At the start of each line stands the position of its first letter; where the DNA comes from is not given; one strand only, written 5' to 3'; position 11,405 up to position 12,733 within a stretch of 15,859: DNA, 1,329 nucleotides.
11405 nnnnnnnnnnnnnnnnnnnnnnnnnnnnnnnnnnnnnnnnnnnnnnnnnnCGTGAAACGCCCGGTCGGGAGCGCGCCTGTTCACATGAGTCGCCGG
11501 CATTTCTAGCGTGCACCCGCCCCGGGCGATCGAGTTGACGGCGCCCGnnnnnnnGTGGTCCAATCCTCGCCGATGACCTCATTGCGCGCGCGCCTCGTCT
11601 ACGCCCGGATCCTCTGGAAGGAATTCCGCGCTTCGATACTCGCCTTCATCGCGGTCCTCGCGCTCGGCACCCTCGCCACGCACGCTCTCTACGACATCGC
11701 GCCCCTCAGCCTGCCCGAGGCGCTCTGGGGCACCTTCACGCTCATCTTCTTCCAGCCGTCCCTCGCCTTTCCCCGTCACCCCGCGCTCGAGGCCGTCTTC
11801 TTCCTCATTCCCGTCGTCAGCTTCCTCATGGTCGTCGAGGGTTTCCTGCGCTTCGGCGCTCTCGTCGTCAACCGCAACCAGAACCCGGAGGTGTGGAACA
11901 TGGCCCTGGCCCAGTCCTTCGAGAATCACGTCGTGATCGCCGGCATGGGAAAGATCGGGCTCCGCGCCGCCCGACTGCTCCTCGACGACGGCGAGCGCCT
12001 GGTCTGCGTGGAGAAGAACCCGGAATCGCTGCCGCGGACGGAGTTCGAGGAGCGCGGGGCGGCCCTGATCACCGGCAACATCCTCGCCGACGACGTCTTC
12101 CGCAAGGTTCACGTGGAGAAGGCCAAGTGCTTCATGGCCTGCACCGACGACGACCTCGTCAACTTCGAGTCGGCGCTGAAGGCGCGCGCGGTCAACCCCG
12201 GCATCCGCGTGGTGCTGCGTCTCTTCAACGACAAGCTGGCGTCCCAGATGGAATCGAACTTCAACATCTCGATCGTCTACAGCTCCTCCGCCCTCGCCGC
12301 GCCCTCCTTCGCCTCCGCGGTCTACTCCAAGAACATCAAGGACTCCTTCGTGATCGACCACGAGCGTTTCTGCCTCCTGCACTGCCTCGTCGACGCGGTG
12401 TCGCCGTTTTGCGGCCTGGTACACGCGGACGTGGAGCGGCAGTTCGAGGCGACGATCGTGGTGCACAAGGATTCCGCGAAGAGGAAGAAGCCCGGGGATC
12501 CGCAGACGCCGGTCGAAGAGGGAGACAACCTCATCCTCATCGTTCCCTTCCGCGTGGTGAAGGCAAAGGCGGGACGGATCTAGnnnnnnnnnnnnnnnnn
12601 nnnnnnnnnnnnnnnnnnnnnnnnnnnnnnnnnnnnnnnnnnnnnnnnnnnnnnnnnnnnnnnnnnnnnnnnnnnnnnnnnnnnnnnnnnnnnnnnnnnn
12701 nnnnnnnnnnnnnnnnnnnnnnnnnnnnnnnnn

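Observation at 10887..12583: Two divergently transcribed K+-channel-fold genes that both lack the TVGYG selectivity filter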

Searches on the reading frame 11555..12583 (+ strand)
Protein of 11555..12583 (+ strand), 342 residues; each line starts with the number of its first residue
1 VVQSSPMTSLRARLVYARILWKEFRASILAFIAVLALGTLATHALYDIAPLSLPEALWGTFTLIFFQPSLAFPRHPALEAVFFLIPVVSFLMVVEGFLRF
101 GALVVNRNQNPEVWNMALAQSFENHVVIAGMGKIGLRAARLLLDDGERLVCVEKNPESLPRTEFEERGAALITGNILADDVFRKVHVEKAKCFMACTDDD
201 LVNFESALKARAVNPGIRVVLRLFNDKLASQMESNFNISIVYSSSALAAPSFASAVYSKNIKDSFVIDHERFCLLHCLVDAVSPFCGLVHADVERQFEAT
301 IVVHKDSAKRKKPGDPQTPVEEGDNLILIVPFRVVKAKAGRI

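Call 5: search_protein_families(library=pfam, proteins=[window:11555-12583:+], max_evalue=1)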
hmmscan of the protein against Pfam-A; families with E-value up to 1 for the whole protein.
window:11555-12583:+ (342 aa): 6 families
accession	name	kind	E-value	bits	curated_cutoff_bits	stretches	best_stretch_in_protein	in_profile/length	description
PF02254.24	TrkA_N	-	4.1e-17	63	23.8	1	126-234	1-107/116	TrkA-N domain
PF13241.12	NAD_binding_7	-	2.7e-05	25.1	22.1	1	123-211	7-83/104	Putative NAD(P)-binding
PF01494.25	FAD_binding_3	-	0.13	11.9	22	1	125-160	3-38/349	FAD binding domain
PF00070.33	Pyr_redox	-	0.19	12.7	22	1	125-161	1-36/82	Pyridine nucleotide-disulphide oxidoreductase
PF02826.25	2-Hacid_dh_C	-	0.2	11.5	25.1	1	116-158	29-71/178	D-isomer specific 2-hydroxyacid dehydrogenase, NAD binding domain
PF00208.27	ELFV_dehydrog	-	0.27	11.3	23.4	1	121-153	29-62/241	Glutamate/Leucine/Phenylalanine/Valine dehydrogenase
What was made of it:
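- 11573..12583 (+): Gene for the MthK-like 2TM+RCK protein (P0003, 336 aa). It probably does not belong to the flotillin cluster. TrkA_N E 4e-17 (call 5).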

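Call 6: search_protein_families(library=ncbifam, proteins=[window:11555-12583:+], max_evalue=1)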
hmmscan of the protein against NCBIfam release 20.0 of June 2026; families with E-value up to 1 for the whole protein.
window:11555-12583:+ (342 aa): 25 families
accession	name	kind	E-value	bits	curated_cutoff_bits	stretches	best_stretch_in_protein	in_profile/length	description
NF007039.0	PRK09496.3-2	equivalog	5.8e-15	55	293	1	126-329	3-207/446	Trk system potassium transporter TrkA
NF007031.0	PRK09496.1-2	equivalog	2.8e-11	43.1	289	1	121-331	231-440/458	Trk system potassium transporter TrkA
NF007033.0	PRK09496.1-5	equivalog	6.7e-10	38.6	338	1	126-308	3-186/449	Trk system potassium transporter TrkA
NF007043.0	PRK09496.3-6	equivalog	2.3e-09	36.5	384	1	125-212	2-86/445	Trk system potassium transporter TrkA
NF007041.0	PRK09496.3-4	equivalog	9.6e-09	34.5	386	1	125-231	2-106/450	Trk system potassium transporter TrkA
NF007032.0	PRK09496.1-4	equivalog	4.7e-08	32.4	309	1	120-248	228-353/457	Trk system potassium transporter TrkA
NF007034.0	PRK09496.2-1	subfamily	3e-07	29.7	344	1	125-256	2-133/445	Trk system potassium transporter TrkA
NF007038.0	PRK09496.2-6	equivalog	4.5e-06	25.7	374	1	126-294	3-173/445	Trk system potassium transporter TrkA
NF002924.0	PRK03562.1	equivalog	1.7e-05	23.5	752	1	85-222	362-499/623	glutathione-regulated potassium-efflux system protein KefC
NF007040.0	PRK09496.3-3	equivalog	3.4e-05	22.6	455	1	125-211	5-90/462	Trk system potassium transporter TrkA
NF007950.1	PRK10669.1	equivalog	9.7e-05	21.4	700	1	122-232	416-524/547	YbaL family putative K(+) efflux transporter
NF007042.0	PRK09496.3-5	equivalog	0.00011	21.1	467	1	125-303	2-183/466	Trk system potassium transporter TrkA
NF007035.0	PRK09496.2-2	equivalog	0.00026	19.9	521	1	125-213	2-89/455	Trk system potassium transporter TrkA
NF007037.0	PRK09496.2-4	equivalog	0.00036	19.5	445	1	123-329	237-440/454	Trk system potassium transporter TrkA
NF007030.0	PRK09496.1-1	equivalog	0.00044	19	371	1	124-224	233-330/458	Trk system potassium transporter TrkA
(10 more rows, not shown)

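Call 8: search_solved_structures(query=window:11555-12583:+, max_evalue=1, show_alignments=3)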
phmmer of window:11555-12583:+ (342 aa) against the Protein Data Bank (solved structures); distinct sequences matched with E-value up to 1: 18.
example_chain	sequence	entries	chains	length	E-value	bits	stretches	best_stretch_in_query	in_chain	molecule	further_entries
3fwz_A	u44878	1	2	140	1.2e-07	34.5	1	123-237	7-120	Inner membrane protein ybaL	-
2g1u_A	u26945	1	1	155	2.3e-07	33.5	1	123-235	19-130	hypothetical protein tm1088a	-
3l4b_A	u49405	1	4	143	2.5e-07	33.4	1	123-235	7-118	TrkA K+ Channel protein TM1088A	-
4g65_A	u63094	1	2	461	2.7e-05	26.7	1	124-214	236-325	Trk system potassium uptake protein trkA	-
1lss_A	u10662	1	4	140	6.1e-05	25.5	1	125-249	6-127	Trk system potassium uptake protein trkA homolog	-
4j9u_E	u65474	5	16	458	0.00045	22.7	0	124-214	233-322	Potassium uptake protein TrkA | Potassium transporter peripheral membrane component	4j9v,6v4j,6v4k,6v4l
8bxg_A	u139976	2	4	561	0.0028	20.1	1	123-222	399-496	Glutathione-regulated potassium-efflux system protein KefC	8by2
9emb_A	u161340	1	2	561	0.0028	20.1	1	123-222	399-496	Glutathione-regulated potassium-efflux system protein KefC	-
3eyw_A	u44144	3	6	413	0.0029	20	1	125-222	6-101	C-terminal domain of Glutathione-regulated potassium-efflux system protein kefC fused to f | Glutathione-regulated potassium-efflux system protein kefC, linker,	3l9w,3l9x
1id1_A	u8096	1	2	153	0.011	18.1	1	124-244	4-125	PUTATIVE POTASSIUM CHANNEL PROTEIN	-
4gx5_A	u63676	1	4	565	0.097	15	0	126-234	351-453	TrkA domain protein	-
4gvl_A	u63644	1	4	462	0.13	14.6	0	126-235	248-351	TrkA domain protein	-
4gx0_A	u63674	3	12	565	0.16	14.3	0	126-234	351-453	TrkA domain protein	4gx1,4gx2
1lu9_A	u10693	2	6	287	0.5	12.7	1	124-189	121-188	Methylene Tetrahydromethanopterin Dehydrogenase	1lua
6tge_A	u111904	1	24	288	0.5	12.7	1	124-189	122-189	Bifunctional NADP-dependent methylenetetrahydromethanopterin dehydrogenase/methylenetetrah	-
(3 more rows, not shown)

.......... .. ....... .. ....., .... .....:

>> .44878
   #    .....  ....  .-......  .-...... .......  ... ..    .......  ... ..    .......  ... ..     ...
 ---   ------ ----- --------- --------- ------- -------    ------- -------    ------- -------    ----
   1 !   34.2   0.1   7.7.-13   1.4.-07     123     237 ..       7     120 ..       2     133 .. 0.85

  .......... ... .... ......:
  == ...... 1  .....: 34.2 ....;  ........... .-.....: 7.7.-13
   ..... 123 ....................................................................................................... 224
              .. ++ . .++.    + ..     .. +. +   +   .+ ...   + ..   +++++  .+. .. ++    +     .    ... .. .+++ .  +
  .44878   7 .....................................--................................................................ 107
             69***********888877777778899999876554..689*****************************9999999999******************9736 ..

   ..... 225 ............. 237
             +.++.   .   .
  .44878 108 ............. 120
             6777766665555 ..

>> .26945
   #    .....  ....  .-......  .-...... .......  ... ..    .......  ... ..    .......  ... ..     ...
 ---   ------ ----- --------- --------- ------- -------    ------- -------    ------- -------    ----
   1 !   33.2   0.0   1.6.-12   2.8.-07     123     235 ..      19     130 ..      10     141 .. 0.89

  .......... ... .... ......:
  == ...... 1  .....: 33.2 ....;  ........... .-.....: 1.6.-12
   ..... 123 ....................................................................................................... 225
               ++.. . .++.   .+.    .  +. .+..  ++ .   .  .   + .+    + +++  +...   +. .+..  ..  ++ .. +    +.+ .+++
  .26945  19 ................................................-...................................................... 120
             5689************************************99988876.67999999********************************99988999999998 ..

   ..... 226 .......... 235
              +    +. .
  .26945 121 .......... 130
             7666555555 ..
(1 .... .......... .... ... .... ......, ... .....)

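Call 10: find_homologous_proteins(query=window:11555-12583:+, max_evalue=0.001)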
Query window:11555-12583:+ (342 aa): 27 proteins with E <= 0.001 among 8000 candidates.
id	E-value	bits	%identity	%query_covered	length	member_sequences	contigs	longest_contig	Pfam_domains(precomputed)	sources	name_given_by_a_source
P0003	1.0e-218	743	100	98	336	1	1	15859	PF02254.25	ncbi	-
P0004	7.6e-138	477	63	96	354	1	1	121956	PF02254.25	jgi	jgi:Trk K+ transport system NAD-binding subunit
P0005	1.8e-125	436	59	97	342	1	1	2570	PF02254.25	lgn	-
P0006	1.8e-56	210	36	95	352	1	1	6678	PF02080.27,PF02254.25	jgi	jgi:voltage-gated potassium channel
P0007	1.9e-53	200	36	94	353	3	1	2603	PF02080.27,PF02254.25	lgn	-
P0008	3.2e-51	193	35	88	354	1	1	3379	PF13241.13,PF02080.27,PF02254.25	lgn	-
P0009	2.3e-49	186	37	82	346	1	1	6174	PF13241.13,PF02080.27,PF02254.25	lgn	-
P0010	2.1e-47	180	29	62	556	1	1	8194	PF13241.13,PF22614.3,PF02254.25,PF23443.2,PF07885.23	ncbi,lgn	ncbi:MAG TPA: NAD-binding protein [Candidatus Dormibacteraeota bacterium]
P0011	8.6e-44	168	31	62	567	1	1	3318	PF02254.25,PF07885.23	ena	-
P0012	3.0e-41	160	30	63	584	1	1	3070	PF13241.13,PF02080.27,PF02254.25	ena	-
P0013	3.0e-41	160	37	35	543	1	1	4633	PF13241.13,PF02254.25,PF07885.23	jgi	-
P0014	4.8e-40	156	30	65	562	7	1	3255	PF02254.25,PF07885.23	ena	-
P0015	1.6e-38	151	35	35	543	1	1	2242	PF13241.13,PF02254.25,PF07885.23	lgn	-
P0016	1.6e-37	148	33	42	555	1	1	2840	PF02254.25,PF07885.23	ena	-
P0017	1.5e-35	141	32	49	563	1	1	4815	PF13241.13,PF02254.25,PF07885.23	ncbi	-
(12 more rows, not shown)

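Call 15: find_encoding_contigs(protein=P0004, flank=10000)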
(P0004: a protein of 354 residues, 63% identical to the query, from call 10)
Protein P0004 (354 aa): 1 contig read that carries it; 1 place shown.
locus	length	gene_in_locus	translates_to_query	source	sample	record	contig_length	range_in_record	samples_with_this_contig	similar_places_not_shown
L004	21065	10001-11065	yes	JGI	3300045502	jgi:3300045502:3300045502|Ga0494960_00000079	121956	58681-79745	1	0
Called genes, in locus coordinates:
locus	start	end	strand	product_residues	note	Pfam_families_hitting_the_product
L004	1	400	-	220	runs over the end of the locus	PF00117:GATase, PF07685:GATase_3, PF01174:SNO (weak)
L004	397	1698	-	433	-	PF18073:Zn_ribbon_LapB, PF13481:AAA_25, PF06745:ATPase, PF23442:DUF7125 (weak)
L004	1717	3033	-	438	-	PF00202:Aminotran_3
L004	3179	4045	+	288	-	PF04773:FecR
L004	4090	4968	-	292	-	PF03547:Mem_trans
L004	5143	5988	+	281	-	PF13292:DXP_synthase_N, PF00456:Transketolase_N, PF00676:E1_dh, PF09364:XFP_N (weak)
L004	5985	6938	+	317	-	PF02779:Transket_pyr, PF17147:PFOR_II (faint), PF02780:Transketolase_C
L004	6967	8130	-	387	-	PF01979:Amidohydro_1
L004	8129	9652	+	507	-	PF01590:GAF, PF13185:GAF_2, PF13492:GAF_3 (faint), PF01966:HD (faint), PF13487:HD_5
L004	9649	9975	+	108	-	-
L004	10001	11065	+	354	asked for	PF02254:TrkA_N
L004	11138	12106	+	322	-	-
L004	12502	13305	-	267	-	PF03976:PPK2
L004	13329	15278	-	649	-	PF00294:PfkB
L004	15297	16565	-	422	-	PF02403:Seryl_tRNA_N, PF00587:tRNA-synt_2b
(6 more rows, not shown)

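Call 35: predict_structure(alignment_id=A4)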
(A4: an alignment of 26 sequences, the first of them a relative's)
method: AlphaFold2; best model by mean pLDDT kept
length: 336 residues; sequences in the alignment: 26
mean_pLDDT: 90.9   pTM: 0.80
mean pLDDT of the five models: 90.9, 89.2, 88.7, 87.9, 87.6
residues with pLDDT >= 90: 245; 70-90: 77; 50-70: 14; < 50: 0
segments of 3 or more residues with pLDDT < 50: none
pLDDT, mean of each block of 10 residues (from residue 1): 74 86 93 96 95 94 92 94 92 86 87 93 95 94 96 90 95 96 97 94 96 88 76 61 87 91 93 94 97 96 91 96 96 88
secondary structure, 60 per line:
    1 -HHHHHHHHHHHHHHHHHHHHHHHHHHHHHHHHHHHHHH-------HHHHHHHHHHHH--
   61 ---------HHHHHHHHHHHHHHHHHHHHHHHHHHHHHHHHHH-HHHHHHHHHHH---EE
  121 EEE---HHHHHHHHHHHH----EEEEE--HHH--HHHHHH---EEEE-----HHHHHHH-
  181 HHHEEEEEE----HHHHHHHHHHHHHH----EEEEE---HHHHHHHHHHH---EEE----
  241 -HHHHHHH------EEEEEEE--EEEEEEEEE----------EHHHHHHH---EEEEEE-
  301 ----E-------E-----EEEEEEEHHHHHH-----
elements in order: H2-39 H47-58 H70-103 H105-115 E119-123 H127-138 E143-147 H155-160 E164-167 H173-179 E184-189 H194-207 E212-216 H220-230 E234-236 H242-248 E255-261 E264-272 H284-290 E294-299 E319-325 H326-331
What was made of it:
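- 11573..12583 (+): AF2 pLDDT 90.9 (call 35).
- Checked: The AF2 model has pLDDT 90.9 and pTM 0.80, with TM1, pore helix 47-58, loop 59-69, TM2 70-103 and then the RCK domain (call 35).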

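Call 39: fold_search(model_id=the predicted structure, library=pdb)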
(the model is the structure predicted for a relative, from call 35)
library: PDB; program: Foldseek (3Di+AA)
matches with E <= 10: 1958; with E <= 0.001: 132
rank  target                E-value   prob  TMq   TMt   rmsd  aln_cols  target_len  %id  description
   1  6u68_A                4.0e-13  1.00  0.51  0.53   8.8       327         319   17  Calcium-bound MthK open-inactivated state 1 (released 2020-03-25)
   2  6oly_C                7.2e-13  1.00  0.44  0.46  11.4       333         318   17  Full-length MthK channel at 3.1 angstrom resolution (released 2019-12-11)
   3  8djb_A                1.5e-12  1.00  0.46  0.49  10.2       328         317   16  MthK-A90L mutant in closed state with 0 Ca2+ (released 2023-07-05)
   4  6u68_B                1.9e-12  1.00  0.44  0.46  11.6       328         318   16  Calcium-bound MthK open-inactivated state 1 (released 2020-03-25)
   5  6oly_A                2.3e-12  1.00  0.45  0.48  11.6       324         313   16  Full-length MthK channel at 3.1 angstrom resolution (released 2019-12-11)
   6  6oly_D                3.7e-12  1.00  0.44  0.47  10.5       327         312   16  Full-length MthK channel at 3.1 angstrom resolution (released 2019-12-11)
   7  6ux7_A                5.0e-12  1.00  0.46  0.50   9.4       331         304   14  MthK N-terminal truncation state 1 bound with calcium (released 2020-03-18)
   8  4gx0_B                5.3e-12  1.00  0.41  0.28  14.0       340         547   14  Crystal structure of the GsuK L97D mutant (released 2012-12-26)
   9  1lnq_A                5.6e-12  1.00  0.43  0.47  11.9       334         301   17  CRYSTAL STRUCTURE OF MTHK AT 3.3 A (released 2002-06-19)
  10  4gx2_B                5.6e-12  1.00  0.38  0.26  15.0       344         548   14  GsuK channel bound to NAD (released 2012-12-26)
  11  6oly_B                7.9e-12  1.00  0.44  0.47  11.0       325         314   17  Full-length MthK channel at 3.1 angstrom resolution (released 2019-12-11)
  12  3rbz_A                1.4e-11  1.00  0.42  0.48  11.4       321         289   16  MthK channel, Ca2+-bound (released 2011-10-12)
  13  6u5r_A                2.1e-11  1.00  0.47  0.49   9.8       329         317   17  Calcium-bound MthK closed state (released 2020-03-25)
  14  4gx0_C                4.1e-11  1.00  0.37  0.25  15.4       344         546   14  Crystal structure of the GsuK L97D mutant (released 2012-12-26)
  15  3rbz_D                4.3e-11  1.00  0.42  0.48  10.0       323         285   15  MthK channel, Ca2+-bound (released 2011-10-12)
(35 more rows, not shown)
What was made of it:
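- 11573..12583 (+): Foldseek match to full-length MthK at 4e-13 (call 39).
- On MthK-type RCK-gated K+ channel: plus-strand protein: Calls 5, 35, 39.
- Closest known: MthK and GsuK. Same: The plus-strand protein aligns structurally along its whole length (call 39).
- Checked: The best Foldseek matches are full-length MthK (6u68, E 4e-13, 327 aligned columns) and GsuK (call 39).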

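Call 60: search_protein_families(library=padloc, proteins=[P0003, P0181, P0179, P0180], max_evalue=0.01)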
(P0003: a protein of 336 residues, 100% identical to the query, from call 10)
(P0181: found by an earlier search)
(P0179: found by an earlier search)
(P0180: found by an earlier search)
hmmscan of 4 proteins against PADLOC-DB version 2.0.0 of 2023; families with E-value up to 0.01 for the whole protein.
P0003 (336 aa): 0 families

P0181 (571 aa): 0 families

P0179 (641 aa): 0 families

P0180 (1907 aa): 2 families
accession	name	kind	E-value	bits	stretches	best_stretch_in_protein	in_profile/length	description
PDLC04140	mad8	-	0.0013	16.4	1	1266-1417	25-151/314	mads_8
PDLC04232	IetA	-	0.0021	15.5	1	1271-1299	119-147/330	-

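Call 69: find_encoding_contigs(protein=P0006, flank=6000, max_places=2)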
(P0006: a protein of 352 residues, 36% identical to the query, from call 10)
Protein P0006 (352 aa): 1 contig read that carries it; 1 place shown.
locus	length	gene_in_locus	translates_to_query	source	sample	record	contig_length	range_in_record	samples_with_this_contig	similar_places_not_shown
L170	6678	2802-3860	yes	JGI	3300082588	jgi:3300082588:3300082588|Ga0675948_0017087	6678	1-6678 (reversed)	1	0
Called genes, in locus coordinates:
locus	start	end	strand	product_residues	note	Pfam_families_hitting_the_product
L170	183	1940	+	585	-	PF05524:PEP-utilisers_N, PF00391:PEP-utilizers, PF02896:PEP-utilizers_C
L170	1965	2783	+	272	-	PF00891:Methyltransf_2 (weak), PF13489:Methyltransf_23 (weak), PF01209:Ubie_methyltran, PF08241:Methyltransf_11, PF08242:Methyltransf_12, PF13649:Methyltransf_25, PF13847:Methyltransf_31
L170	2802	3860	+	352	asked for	PF02254:TrkA_N, PF02080:TrkA_C (weak)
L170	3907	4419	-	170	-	PF01242:PTPS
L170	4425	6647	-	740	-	PF04810:zf-Sec23_Sec24 (faint), PF07228:SpoIIE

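Call 70: find_encoding_contigs(protein=P0009, flank=6000, max_places=2)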
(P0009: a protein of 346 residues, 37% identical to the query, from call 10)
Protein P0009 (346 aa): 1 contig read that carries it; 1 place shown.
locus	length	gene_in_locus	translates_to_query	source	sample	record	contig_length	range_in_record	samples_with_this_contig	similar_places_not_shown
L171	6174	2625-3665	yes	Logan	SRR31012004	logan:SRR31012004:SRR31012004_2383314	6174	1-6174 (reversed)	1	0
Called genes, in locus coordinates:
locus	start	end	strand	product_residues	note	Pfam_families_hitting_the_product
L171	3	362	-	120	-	?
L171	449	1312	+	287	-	PF01553:Acyltransferase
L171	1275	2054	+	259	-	PF00027:cNMP_binding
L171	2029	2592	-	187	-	PF00929:RNase_T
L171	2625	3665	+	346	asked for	PF13241:NAD_binding_7 (weak), PF02254:TrkA_N, PF02080:TrkA_C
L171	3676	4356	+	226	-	-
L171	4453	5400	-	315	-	-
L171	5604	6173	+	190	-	?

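Call 82: find_encoding_contigs(protein=P0005, flank=3000, max_places=2)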
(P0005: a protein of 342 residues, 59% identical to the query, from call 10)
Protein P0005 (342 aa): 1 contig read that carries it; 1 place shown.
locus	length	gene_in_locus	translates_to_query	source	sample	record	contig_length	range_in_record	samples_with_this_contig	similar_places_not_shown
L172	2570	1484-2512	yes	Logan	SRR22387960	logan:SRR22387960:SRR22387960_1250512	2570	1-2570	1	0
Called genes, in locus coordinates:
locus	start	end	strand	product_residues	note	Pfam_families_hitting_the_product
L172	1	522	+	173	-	?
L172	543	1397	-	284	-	PF00005:ABC_tran, PF13304:AAA_21 (weak)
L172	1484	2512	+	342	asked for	PF02254:TrkA_N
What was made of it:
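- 11573..12583 (+): Contexts of relatives are unrelated (calls 15, 69, 70, 82).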
